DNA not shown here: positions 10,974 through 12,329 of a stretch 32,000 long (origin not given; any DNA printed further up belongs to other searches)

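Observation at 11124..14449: Translationally coupled AAA+ ATPase(-HTH) plus cytoplasmic S8 subtilase: an ietAS-like candidate defence module in a mollicute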

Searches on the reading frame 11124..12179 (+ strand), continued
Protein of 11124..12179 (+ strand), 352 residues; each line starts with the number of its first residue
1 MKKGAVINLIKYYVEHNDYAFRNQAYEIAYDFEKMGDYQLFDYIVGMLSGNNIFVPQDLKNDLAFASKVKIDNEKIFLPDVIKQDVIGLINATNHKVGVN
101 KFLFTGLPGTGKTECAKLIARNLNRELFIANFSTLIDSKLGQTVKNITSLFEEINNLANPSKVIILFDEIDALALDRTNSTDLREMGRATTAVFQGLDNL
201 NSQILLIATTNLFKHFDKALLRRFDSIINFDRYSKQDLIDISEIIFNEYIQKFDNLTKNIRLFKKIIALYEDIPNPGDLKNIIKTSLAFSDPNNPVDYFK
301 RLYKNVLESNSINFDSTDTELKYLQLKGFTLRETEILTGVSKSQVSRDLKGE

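Call 28: find_encoding_contigs(protein=P0016, flank=10000, max_places=6)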
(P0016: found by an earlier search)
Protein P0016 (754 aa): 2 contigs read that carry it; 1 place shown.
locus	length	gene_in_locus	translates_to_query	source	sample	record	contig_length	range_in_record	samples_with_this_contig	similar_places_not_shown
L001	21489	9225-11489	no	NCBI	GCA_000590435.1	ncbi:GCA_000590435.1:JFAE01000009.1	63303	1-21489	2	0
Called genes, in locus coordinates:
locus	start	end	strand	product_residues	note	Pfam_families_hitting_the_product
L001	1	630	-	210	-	PF01420:Methylase_S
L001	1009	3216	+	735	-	PF13521:AAA_28 (faint), PF13086:AAA_11 (faint), PF13245:AAA_19, PF13604:AAA_30, PF01443:Viral_helicase1, PF18335:SH3_13, PF13538:UvrD_C_2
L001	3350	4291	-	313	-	PF00294:PfkB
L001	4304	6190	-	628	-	PF00367:PTS_EIIB, PF02378:PTS_EIIC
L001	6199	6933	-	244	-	PF08220:HTH_DeoR, PF08279:HTH_11 (faint), PF00455:DeoRC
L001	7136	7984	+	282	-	PF01116:F_bP_aldolase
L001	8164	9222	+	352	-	PF00004:AAA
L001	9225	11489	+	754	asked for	PF00082:Peptidase_S8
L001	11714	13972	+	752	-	PF09610:Myco_arth_vir_N, PF26361:MIB_arm, PF26360:MIB_M1, PF26364:MIB_M2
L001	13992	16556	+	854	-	PF01732:Myco_protease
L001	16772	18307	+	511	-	PF09610:Myco_arth_vir_N, PF26361:MIB_arm, PF26360:MIB_M1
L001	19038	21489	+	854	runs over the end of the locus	PF01732:Myco_protease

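Call 35: find_homologous_proteins(query=P0001, max_evalue=0.00001)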
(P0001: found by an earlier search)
Query P0001 (352 aa): 5913 proteins with E <= 0.00001 among 8000 candidates; the best 120 are listed.
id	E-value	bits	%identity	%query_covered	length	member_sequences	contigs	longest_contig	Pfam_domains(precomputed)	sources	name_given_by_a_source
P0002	4.2e-202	689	90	100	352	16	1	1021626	PF00004.36,PF07728.21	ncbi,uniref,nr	ncbi:ATP-dependent zinc metalloprotease FtsH [Mycoplasma feriruminatoris]|uniref:ATP-binding protein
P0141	1.8e-139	483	65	99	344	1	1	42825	PF00004.36,PF07728.21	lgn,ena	-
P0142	1.9e-139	483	65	99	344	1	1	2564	PF00004.36,PF07728.21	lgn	-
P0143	2.1e-139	483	66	100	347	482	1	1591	PF00004.36,PF07728.21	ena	-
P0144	2.9e-139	482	65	100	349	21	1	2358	PF00004.36,PF07728.21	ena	-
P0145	3.6e-139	482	66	100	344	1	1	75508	PF00004.36,PF07728.21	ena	-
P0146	5.2e-139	481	65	99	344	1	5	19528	PF00004.36,PF07728.21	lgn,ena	-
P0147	5.8e-139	481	65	99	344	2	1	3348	PF00004.36,PF07728.21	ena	-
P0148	5.9e-139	481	65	100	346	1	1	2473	PF00004.36,PF07728.21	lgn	-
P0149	1.6e-138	480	64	99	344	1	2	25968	PF00004.36,PF07728.21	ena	-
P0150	2.0e-138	479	66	100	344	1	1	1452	PF00004.36,PF07728.21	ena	-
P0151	2.6e-138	479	65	99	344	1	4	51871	PF00004.36,PF07728.21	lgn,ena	-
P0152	2.9e-138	479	66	99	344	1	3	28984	PF00004.36,PF07728.21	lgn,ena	-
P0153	5.0e-138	478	65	100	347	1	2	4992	PF07726.18,PF00004.36,PF07728.21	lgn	-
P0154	1.1e-137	477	65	99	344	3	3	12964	PF00004.36,PF07728.21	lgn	-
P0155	1.4e-137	477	65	99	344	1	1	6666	PF00004.36,PF07728.21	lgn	-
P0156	1.5e-137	477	64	99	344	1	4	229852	PF00004.36,PF07728.21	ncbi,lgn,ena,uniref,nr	ncbi:AAA family ATPase [Faecalicoccus pleomorphus]|uniref:ATP-binding protein n=1 Tax=Faecalicoccus 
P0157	1.5e-137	477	66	99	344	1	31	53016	PF00004.36,PF07728.21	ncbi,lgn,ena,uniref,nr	ncbi:ATP-binding protein [uncultured Fusobacterium sp.]|uniref:ATP-binding protein n=1 Tax=unculture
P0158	1.6e-137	476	65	99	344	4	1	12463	PF00004.36,PF07728.21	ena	-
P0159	1.8e-137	476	65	99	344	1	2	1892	PF00004.36,PF07728.21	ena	-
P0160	1.8e-137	476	64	99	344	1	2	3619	PF00004.36,PF07728.21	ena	-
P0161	1.8e-137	476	65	99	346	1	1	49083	PF00004.36,PF07728.21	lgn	-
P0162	2.0e-137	476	64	99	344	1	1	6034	PF00004.36,PF07728.21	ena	-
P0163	2.1e-137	476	65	99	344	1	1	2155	PF00004.36,PF07728.21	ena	-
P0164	2.2e-137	476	64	99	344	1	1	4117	PF00004.36,PF07728.21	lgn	-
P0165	2.3e-137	476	64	99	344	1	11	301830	PF00004.36,PF07728.21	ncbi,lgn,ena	ncbi:TPA: AAA family ATPase [Streptococcus agalactiae]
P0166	2.6e-137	476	64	99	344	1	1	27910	PF00004.36,PF07728.21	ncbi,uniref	ncbi:ATP-binding protein [Peptoniphilus grossensis]|uniref:ATP-binding protein n=1 Tax=Peptoniphilus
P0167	2.6e-137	476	64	99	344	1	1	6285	PF00004.36,PF07728.21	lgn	-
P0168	2.7e-137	476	65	99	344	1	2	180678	PF00004.36,PF07728.21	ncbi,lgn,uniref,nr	ncbi:ATP-binding protein [Streptococcus anginosus]|uniref:ATP-binding protein n=1 Tax=Streptococcus 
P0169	3.0e-137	476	65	99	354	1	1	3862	PF00004.36,PF07728.21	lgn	-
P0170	3.4e-137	475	64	99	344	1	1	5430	PF00004.36,PF07728.21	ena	-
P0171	3.7e-137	475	65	100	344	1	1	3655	PF00004.36,PF07728.21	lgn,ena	-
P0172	4.0e-137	475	65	99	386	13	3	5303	PF00004.36,PF07728.21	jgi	-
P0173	4.4e-137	475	64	99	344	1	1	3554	PF00004.36,PF07728.21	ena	-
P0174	4.5e-137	475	65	99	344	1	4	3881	PF00004.36,PF07728.21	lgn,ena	-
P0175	4.5e-137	475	64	99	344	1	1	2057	PF00004.36,PF07728.21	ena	-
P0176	4.6e-137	475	65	99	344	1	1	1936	PF00004.36,PF07728.21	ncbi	-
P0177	4.6e-137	475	65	99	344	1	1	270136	PF00004.36,PF07728.21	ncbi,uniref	ncbi:AAA family ATPase [Metamycoplasma equirhinis]|uniref:AAA family ATPase n=1 Tax=Metamycoplasma e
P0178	4.6e-137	475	65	99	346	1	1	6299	PF00004.36,PF07728.21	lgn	-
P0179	5.2e-137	475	64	99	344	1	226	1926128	PF00004.36,PF07728.21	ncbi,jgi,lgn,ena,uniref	ncbi:AAA family ATPase [Streptococcus rubneri]|jgi:AAA ATPase|uniref:AAA family ATPase n=1 Tax=Strep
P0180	5.4e-137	475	65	100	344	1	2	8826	PF00004.36,PF07728.21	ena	-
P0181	5.5e-137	475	65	99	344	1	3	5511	PF00004.36,PF07728.21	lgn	-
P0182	5.6e-137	475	64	99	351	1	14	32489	PF00004.36,PF07728.21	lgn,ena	-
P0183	5.8e-137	475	64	99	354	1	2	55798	PF00004.36,PF07728.21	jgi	-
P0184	5.8e-137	475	65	99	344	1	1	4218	PF00004.36,PF07728.21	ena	-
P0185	6.6e-137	474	64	99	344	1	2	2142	PF00004.36,PF07728.21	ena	-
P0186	6.9e-137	474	65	99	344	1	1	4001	PF00004.36,PF07728.21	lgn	-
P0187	7.0e-137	474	64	99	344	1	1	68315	PF00004.36,PF07728.21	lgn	-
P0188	7.9e-137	474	64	99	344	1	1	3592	PF00004.36,PF07728.21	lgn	-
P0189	7.9e-137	474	64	99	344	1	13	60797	PF00004.36,PF07728.21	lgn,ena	-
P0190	8.8e-137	474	65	99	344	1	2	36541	PF00004.36,PF07728.21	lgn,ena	-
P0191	8.9e-137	474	65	99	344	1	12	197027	PF00004.36,PF07728.21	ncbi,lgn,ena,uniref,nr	ncbi:ATP-binding protein [Streptococcus anginosus]|uniref:ATP-binding protein n=1 Tax=Streptococcus 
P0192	9.0e-137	474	65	99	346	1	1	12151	PF00004.36,PF07728.21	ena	-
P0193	9.2e-137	474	64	99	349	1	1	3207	PF00004.36,PF07728.21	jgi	-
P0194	9.6e-137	474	65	99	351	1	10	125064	PF00004.36,PF07728.21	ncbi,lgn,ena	-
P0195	9.8e-137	474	65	99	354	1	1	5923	PF00004.36,PF07728.21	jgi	-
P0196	9.9e-137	474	65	99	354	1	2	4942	PF00004.36,PF07728.21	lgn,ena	-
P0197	1.1e-136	474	64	99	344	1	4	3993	PF00004.36,PF07728.21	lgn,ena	-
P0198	1.2e-136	474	64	99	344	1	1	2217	PF00004.36,PF07728.21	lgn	-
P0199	1.2e-136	474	66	99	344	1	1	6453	PF00004.36,PF07728.21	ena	-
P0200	1.3e-136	474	64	99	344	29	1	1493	PF00004.36,PF07728.21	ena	-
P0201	1.3e-136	473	66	99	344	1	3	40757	PF00004.36,PF07728.21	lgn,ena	-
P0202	1.4e-136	473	63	99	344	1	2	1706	PF00004.36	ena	-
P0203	1.6e-136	473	64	99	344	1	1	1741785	PF00004.36,PF07728.21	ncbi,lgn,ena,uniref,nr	uniref:ATP-binding protein n=1 Tax=Ezakiella massiliensis TaxID=1852374 RepID=UPI00094EE6D4|nr:ATP-b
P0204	1.8e-136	473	64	99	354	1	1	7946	PF00004.36,PF07728.21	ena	-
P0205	1.9e-136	473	63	99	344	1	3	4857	PF00004.36,PF07728.21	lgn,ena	-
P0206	1.9e-136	473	65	99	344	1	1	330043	PF00004.36,PF07728.21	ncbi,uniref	ncbi:AAA family ATPase [Metamycoplasma equirhinis]|uniref:AAA family ATPase n=1 Tax=Metamycoplasma e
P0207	1.9e-136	473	64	99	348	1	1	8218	PF00004.36,PF07728.21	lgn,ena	-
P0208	2.0e-136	473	64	99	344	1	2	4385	PF00004.36,PF07728.21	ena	-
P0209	2.0e-136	473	64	99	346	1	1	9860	PF00004.36,PF07728.21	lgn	-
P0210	2.0e-136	473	64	99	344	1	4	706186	PF00004.36,PF07728.21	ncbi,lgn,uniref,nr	ncbi:ATP-binding protein [Metamycoplasma equirhinis]|uniref:ATP-binding protein n=1 Tax=Metamycoplas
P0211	2.1e-136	473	65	99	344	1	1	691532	PF00004.36,PF07728.21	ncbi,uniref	ncbi:AAA family ATPase [Metamycoplasma equirhinis]|uniref:AAA family ATPase n=1 Tax=Metamycoplasma e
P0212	2.4e-136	473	64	99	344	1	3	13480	PF00004.36,PF07728.21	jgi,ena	-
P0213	2.5e-136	473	64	99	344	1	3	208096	PF00004.36,PF07728.21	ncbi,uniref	ncbi:AAA family ATPase [Metamycoplasma equirhinis]|uniref:AAA family ATPase n=1 Tax=Metamycoplasma e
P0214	2.5e-136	473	64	99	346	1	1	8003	PF00004.36,PF07728.21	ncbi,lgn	-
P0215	2.5e-136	473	64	99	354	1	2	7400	PF00004.36,PF07728.21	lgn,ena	-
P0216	2.8e-136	472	65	99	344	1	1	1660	PF00004.36,PF07728.21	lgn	-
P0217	3.0e-136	472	64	99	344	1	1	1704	PF00004.36,PF07728.21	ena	-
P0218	3.5e-136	472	64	99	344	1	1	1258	PF00004.36,PF07728.21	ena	-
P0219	3.7e-136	472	64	99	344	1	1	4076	PF00004.36,PF07728.21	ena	-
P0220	4.0e-136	472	64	99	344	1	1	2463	PF00004.36,PF07728.21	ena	-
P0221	4.0e-136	472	64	99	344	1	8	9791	PF00004.36,PF07728.21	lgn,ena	-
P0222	4.5e-136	472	65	99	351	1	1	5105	PF00004.36,PF07728.21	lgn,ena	-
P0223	4.5e-136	472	64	99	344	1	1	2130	PF00004.36,PF07728.21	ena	-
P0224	4.7e-136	472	64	99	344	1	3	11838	PF00004.36,PF07728.21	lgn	-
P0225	4.7e-136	472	64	99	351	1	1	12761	PF00004.36,PF07728.21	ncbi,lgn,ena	-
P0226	5.8e-136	471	64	99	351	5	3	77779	PF00004.36,PF07728.21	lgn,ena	-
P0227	5.9e-136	471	65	99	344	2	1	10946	PF00004.36,PF07728.21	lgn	-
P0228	6.2e-136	471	64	99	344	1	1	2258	PF00004.36,PF07728.21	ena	-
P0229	6.3e-136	471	64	99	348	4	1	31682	PF00004.36,PF07728.21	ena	-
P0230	7.5e-136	471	63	100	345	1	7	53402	PF00004.36,PF07728.21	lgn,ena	-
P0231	7.5e-136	471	64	99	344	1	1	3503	PF00004.36,PF07728.21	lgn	-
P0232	8.0e-136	471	64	99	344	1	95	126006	PF00004.36,PF07728.21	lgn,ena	-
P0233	8.0e-136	471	64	99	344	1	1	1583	PF00004.36,PF07728.21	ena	-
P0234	8.1e-136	471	65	99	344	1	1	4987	PF00004.36,PF07728.21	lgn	-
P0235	8.5e-136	471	64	99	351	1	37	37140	PF00004.36,PF07728.21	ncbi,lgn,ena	-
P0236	8.8e-136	471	64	99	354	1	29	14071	PF00004.36,PF07728.21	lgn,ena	-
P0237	9.1e-136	471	64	99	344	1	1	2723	PF00004.36,PF07728.21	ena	-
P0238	9.5e-136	471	65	99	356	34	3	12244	PF00004.36,PF07728.21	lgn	-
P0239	9.7e-136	471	64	99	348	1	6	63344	PF00004.36,PF07728.21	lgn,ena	-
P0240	9.7e-136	471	65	99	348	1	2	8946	PF00004.36,PF07728.21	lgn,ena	-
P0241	1.0e-135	471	64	99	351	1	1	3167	PF00004.36,PF07728.21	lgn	-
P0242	1.0e-135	471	64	99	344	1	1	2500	PF00004.36,PF07728.21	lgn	-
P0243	1.1e-135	470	63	99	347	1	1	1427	PF00004.36,PF07728.21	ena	-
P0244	1.2e-135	470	64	99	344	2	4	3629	PF00004.36,PF07728.21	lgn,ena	-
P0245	1.5e-135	470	64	99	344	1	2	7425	PF00004.36,PF07728.21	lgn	-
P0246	1.6e-135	470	64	99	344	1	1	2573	PF00004.36,PF07728.21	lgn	-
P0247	1.7e-135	470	64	99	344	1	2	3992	PF00004.36,PF07728.21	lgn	-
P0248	1.7e-135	470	64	99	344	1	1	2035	PF00004.36,PF07728.21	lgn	-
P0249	1.8e-135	470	64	99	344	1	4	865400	PF00004.36,PF07728.21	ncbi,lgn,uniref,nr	ncbi:ATP-binding protein [Urinicoccus massiliensis]|uniref:ATP-binding protein n=1 Tax=Urinicoccus m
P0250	1.9e-135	470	63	99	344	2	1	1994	PF00004.36,PF07728.21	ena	-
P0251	1.9e-135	470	63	99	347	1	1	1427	PF00004.36,PF07728.21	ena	-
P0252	2.2e-135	469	64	99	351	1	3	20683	PF00004.36,PF07728.21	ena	-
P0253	2.6e-135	469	65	99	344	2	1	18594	PF00004.36,PF07728.21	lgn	-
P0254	2.7e-135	469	64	100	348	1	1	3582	PF00004.36,PF07728.21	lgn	-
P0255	3.5e-135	469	64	99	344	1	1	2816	PF00004.36,PF07728.21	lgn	-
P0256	3.7e-135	469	63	99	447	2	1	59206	PF00145.24,PF00004.36,PF07728.21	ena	-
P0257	3.8e-135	469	63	99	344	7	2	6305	PF00004.36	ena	-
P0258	4.9e-135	468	64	99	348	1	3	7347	PF00004.36,PF07728.21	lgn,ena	-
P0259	5.0e-135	468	65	99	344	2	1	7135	PF00004.36,PF07728.21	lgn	-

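Call 37: find_encoding_contigs(protein=P0179, flank=10000, max_places=5)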
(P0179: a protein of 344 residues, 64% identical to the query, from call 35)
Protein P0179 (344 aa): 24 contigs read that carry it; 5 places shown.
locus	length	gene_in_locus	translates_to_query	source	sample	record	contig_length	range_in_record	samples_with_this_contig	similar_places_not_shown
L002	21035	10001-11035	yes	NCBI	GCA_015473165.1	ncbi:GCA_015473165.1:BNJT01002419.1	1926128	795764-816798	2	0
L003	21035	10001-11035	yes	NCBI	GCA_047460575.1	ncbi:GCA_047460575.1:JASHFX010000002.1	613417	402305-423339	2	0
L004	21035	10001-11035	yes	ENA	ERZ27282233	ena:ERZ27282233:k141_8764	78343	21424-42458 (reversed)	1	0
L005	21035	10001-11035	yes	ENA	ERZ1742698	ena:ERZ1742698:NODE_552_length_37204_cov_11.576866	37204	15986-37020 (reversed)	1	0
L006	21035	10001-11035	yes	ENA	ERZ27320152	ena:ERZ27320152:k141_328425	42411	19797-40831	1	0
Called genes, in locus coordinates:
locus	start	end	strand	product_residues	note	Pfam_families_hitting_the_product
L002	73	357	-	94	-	PF01197:Ribosomal_L31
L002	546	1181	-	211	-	-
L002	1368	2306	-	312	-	PF01368:DHH, PF02272:DHHA1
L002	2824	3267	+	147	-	PF00258:Flavodoxin_1, PF07972:Flavodoxin_NdrI (weak)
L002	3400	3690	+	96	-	PF01817:CM_2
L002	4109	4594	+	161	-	PF00654:Voltage_CLC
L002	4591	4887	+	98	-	PF00654:Voltage_CLC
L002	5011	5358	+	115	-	PF01245:Ribosomal_L19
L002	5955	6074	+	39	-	-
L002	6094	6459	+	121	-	PF03747:ADP_ribosyl_GH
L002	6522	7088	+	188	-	PF03747:ADP_ribosyl_GH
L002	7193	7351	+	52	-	-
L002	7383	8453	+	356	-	-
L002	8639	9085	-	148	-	-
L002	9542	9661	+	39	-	-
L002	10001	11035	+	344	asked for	PF07728:AAA_5 (faint), PF00004:AAA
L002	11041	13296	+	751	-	PF00082:Peptidase_S8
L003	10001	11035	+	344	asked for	PF07728:AAA_5 (faint), PF00004:AAA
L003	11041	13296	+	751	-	PF00082:Peptidase_S8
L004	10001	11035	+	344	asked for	PF07728:AAA_5 (faint), PF00004:AAA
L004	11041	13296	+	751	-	PF00082:Peptidase_S8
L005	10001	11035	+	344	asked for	PF07728:AAA_5 (faint), PF00004:AAA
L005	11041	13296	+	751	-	PF00082:Peptidase_S8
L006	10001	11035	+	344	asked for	PF07728:AAA_5 (faint), PF00004:AAA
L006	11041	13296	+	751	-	PF00082:Peptidase_S8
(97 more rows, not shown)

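Call 40: find_related_loci(query=P0001, collection=genome_contigs, flank=8000)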
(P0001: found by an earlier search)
Query P0001 (352 aa) in genome_contigs; peptide patterns used: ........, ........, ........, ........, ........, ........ (x = any residue, [..] = any of these).
166 stretches matched a pattern; 21 encode a relative of the query (tblastn E <= 1e-3); 21 distinct loci.
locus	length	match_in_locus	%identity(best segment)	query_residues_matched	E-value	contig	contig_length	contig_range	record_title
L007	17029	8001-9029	64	1-350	5e-146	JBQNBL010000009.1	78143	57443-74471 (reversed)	MAG: Treponema sp. isolate A34_bin.6 NODE_37_length_78143_cov_38.998502, whole genome shotgun sequence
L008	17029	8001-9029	57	1-350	1e-132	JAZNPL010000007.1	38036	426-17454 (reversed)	MAG: Christensenellaceae bacterium isolate T1900044834_TS20190300.MAGScoT_cleanbin_000015 SGB_2912_k141_1431831, whole g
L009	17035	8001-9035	57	1-352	5e-130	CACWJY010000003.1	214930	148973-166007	MAG: Fibrobacter succinogenes isolate RUG10650 genome assembly, contig: RUG10650_asm_3, whole genome shotgun sequence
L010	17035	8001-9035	56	1-352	6e-129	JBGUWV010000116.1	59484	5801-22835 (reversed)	MAG: Fibrobacter sp. isolate ruminal_MAG_69 ruminal_MAG_69_contig_0116, whole genome shotgun sequence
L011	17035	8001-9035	56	1-352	6e-129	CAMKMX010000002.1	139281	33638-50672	MAG: uncultured Fibrobacter sp. isolate SRR12081294_bin.20_metaWRAP_v1.3_MAG genome assembly, contig: ERZ12289768.90, wh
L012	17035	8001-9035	56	1-352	2e-128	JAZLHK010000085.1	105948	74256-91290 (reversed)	MAG: Fibrobacter sp. isolate T1900044981_TA20190043.MAGScoT_cleanbin_000009 SGB_4135_k141_266161, whole genome shotgun s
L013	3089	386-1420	56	1-352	5e-133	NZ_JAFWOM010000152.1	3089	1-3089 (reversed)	MAG: Fibrobacter sp. isolate RGIG5926 Sheep_Omasum-1__c936379, whole genome shotgun sequence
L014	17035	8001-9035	56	1-352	2e-128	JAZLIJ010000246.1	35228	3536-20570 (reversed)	MAG: Fibrobacter sp. isolate T1900044978_TA20190040.MAGScoT_cleanbin_000057 SGB_4054_k141_1204570, whole genome shotgun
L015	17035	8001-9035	56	1-352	4e-126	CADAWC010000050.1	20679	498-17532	MAG: Fibrobacter succinogenes isolate RUG13674 genome assembly, contig: RUG13674_asm_50, whole genome shotgun sequence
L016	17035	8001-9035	55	1-352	4e-125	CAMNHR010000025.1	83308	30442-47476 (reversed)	MAG: uncultured Fibrobacter sp. isolate SRR873595_bin.6_metaWRAP_v1.3_MAG genome assembly, contig: ERZ1756110.3393615, w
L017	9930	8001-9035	55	1-352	8e-123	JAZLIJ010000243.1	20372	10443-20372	MAG: Fibrobacter sp. isolate T1900044978_TA20190040.MAGScoT_cleanbin_000057 SGB_4054_k141_888869, whole genome shotgun s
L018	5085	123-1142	54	1-347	4e-121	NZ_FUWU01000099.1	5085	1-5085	Fibrobacter intestinalis strain ATCC 43854, whole genome shotgun sequence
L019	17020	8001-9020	53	1-347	7e-120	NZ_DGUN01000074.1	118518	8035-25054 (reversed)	MAG: Fibrobacter sp. UBA4309 UBA4309_contig_4107, whole genome shotgun sequence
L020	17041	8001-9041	53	1-352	1e-117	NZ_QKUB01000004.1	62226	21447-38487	Metamycoplasma auris strain ATCC 51348 Ga0104710_104, whole genome shotgun sequence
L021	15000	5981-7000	52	1-347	3e-116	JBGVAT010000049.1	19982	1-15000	MAG: Fibrobacter sp. isolate ruminal_MAG_424 ruminal_MAG_424_contig_0049, whole genome shotgun sequence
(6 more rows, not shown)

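Call 41: find_encoding_contigs(protein=P0022, flank=8000, max_places=2)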
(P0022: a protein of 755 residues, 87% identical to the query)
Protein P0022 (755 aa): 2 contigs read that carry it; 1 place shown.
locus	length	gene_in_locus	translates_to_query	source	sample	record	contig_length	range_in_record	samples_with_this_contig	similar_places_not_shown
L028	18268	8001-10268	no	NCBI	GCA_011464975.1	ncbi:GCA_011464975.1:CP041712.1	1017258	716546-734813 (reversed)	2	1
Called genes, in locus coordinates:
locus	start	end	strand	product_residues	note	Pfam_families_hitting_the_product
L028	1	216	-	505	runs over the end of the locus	PF00367:PTS_EIIB, PF02378:PTS_EIIC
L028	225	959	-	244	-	PF08220:HTH_DeoR, PF08279:HTH_11 (faint), PF00455:DeoRC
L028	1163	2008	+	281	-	PF01116:F_bP_aldolase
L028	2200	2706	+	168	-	PF21941:SMEK_N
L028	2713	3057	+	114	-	PF20275:CTD10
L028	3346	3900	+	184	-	-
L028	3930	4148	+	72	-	-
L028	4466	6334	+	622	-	PF13245:AAA_19, PF13604:AAA_30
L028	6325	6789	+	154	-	PF01443:Viral_helicase1, PF13361:UvrD_C (weak), PF13538:UvrD_C_2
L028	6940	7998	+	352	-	PF00004:AAA, PF07728:AAA_5 (faint)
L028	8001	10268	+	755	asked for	PF00082:Peptidase_S8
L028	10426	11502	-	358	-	PF02646:RmuC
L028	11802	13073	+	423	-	PF01134:GIDA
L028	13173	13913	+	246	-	PF12822:ECF_trnsprt (weak)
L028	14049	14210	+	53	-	-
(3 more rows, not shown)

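Call 42: find_encoding_contigs(protein=P0023, flank=8000, max_places=2)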
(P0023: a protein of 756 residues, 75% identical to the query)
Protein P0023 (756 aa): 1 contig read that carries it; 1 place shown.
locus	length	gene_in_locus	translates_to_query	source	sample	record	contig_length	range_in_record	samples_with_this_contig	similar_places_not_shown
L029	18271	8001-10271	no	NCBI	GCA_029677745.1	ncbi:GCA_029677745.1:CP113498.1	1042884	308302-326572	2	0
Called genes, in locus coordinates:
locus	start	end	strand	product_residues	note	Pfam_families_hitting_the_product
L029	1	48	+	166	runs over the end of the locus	-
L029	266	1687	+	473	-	PF04326:SLFN_AlbA_2, PF13749:HATPase_c_4, PF22168:DIP2311-like_C (faint)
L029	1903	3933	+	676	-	PF02384:N6_Mtase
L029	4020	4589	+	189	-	PF01420:Methylase_S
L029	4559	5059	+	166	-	PF01420:Methylase_S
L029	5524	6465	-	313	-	PF00294:PfkB, PF08543:Phos_pyr_kin (faint)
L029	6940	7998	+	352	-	PF00004:AAA, PF07728:AAA_5 (faint)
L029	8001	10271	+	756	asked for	PF00082:Peptidase_S8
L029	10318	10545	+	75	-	PF20293:MC6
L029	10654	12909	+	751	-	PF09610:Myco_arth_vir_N, PF26361:MIB_arm, PF26360:MIB_M1, PF26364:MIB_M2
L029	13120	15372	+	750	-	PF09610:Myco_arth_vir_N, PF26361:MIB_arm, PF26360:MIB_M1, PF26364:MIB_M2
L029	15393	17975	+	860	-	PF01732:Myco_protease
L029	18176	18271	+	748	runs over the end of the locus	PF09610:Myco_arth_vir_N, PF26361:MIB_arm, PF26360:MIB_M1, PF26364:MIB_M2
